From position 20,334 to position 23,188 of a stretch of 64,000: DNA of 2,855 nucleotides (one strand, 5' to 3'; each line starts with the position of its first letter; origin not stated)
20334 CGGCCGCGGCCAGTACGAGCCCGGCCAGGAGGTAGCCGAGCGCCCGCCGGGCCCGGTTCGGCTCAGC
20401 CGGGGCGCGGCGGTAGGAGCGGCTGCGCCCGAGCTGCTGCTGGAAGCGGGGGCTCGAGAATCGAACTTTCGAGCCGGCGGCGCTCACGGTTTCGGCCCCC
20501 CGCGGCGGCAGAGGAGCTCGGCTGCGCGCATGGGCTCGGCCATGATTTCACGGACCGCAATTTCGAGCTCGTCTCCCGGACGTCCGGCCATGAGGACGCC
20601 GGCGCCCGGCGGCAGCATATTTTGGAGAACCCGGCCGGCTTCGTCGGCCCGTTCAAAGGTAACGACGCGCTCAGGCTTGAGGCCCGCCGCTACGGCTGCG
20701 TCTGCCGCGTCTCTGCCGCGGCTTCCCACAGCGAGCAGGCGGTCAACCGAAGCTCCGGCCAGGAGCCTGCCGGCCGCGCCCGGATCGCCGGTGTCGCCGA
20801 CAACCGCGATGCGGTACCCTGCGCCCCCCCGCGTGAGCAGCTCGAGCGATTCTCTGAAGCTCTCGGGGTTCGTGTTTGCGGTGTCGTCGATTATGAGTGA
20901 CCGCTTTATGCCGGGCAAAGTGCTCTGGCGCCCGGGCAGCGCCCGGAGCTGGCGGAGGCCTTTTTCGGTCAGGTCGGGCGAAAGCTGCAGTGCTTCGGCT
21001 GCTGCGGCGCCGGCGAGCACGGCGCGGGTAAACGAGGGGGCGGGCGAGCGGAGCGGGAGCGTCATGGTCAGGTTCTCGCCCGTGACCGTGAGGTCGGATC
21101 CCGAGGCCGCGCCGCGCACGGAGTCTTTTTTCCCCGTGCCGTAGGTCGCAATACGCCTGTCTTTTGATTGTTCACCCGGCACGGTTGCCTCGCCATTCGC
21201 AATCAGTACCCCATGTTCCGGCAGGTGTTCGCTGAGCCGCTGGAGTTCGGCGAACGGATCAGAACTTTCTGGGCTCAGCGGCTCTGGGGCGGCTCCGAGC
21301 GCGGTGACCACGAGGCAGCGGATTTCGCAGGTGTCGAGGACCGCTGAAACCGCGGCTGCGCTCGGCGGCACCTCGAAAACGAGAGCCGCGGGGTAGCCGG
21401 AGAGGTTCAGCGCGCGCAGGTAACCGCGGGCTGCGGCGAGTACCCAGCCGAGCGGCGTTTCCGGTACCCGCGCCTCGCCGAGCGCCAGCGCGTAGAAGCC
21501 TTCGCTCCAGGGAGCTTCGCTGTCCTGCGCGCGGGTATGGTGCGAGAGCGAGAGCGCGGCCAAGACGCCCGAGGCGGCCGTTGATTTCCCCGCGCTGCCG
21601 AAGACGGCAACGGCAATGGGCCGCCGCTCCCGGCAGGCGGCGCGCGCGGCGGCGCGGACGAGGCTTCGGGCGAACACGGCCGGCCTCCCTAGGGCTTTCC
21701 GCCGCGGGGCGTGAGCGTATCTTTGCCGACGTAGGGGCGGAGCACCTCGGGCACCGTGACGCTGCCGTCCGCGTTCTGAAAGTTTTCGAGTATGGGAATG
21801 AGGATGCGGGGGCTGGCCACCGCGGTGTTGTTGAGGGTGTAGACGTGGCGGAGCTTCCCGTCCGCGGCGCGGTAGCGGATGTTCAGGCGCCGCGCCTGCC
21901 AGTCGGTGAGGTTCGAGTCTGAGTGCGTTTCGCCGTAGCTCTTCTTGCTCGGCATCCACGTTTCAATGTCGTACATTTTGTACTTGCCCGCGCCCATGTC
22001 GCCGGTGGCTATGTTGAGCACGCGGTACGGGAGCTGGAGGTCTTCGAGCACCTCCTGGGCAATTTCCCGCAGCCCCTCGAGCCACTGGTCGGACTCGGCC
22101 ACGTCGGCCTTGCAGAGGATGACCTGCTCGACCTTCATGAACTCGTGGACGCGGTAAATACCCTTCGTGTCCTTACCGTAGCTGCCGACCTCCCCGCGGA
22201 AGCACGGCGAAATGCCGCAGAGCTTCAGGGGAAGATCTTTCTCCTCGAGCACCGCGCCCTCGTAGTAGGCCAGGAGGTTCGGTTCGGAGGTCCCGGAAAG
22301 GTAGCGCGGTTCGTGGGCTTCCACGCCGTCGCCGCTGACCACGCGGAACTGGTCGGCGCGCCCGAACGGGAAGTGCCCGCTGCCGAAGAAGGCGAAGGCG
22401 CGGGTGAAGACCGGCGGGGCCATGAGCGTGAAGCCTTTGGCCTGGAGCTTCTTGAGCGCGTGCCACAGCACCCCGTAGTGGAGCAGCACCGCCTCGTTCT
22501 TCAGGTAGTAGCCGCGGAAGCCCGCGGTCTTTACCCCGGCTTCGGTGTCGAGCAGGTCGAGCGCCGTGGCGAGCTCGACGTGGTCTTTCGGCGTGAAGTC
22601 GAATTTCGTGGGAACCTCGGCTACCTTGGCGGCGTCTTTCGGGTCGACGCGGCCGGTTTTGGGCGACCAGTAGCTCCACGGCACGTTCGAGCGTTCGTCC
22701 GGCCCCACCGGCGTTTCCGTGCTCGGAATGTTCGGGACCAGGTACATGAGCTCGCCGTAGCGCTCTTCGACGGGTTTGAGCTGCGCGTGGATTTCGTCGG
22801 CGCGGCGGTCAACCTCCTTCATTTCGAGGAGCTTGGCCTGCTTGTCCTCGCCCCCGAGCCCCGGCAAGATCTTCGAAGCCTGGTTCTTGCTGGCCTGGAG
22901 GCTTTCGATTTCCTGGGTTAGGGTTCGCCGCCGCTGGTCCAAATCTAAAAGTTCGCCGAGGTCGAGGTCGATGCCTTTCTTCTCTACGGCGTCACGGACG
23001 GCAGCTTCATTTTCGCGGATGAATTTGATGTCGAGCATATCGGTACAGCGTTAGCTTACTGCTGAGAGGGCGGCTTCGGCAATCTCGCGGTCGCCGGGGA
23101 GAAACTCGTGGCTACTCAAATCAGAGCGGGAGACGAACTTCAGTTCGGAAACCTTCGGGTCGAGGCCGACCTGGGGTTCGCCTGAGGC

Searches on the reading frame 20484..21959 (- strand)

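Call 46: search_protein_families(library=pfam, proteins=[window:20484-21959:-], max_evalue=0.0001)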
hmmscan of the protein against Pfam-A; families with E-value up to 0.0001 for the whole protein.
window:20484-21959:- (491 aa): 1 family
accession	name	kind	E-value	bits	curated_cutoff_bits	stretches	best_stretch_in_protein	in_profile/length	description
PF02875.26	Mur_ligase_C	-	2.5e-09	38.5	28.4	1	347-459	5-125/127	Mur ligase, glutamate ligase domain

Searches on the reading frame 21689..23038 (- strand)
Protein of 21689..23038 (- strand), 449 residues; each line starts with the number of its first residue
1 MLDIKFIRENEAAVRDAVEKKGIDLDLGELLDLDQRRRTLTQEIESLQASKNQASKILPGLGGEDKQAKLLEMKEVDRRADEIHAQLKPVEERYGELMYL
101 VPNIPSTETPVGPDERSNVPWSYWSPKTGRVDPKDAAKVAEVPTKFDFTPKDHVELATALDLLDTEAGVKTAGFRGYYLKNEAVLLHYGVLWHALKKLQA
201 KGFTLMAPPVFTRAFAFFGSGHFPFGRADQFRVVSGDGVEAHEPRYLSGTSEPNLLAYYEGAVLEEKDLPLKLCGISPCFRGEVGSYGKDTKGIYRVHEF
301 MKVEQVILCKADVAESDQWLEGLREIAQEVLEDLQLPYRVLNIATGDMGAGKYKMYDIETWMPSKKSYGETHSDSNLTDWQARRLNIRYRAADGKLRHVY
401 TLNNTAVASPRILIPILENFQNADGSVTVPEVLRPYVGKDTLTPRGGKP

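Call 46: search_protein_families(library=pfam, proteins=[window:21689-23038:-], max_evalue=0.0001)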
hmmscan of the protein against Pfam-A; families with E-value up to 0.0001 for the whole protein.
window:21689-23038:- (449 aa): 2 families
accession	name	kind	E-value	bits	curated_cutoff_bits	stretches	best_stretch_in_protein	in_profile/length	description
PF00587.30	tRNA-synt_2b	-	4.6e-30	105.4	29.3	1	244-420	10-179/179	tRNA synthetase class II core domain (G, H, P, S and T)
PF02403.27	Seryl_tRNA_N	-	7.7e-22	78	28.2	1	1-105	1-108/108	Seryl-tRNA synthetase N-terminal domain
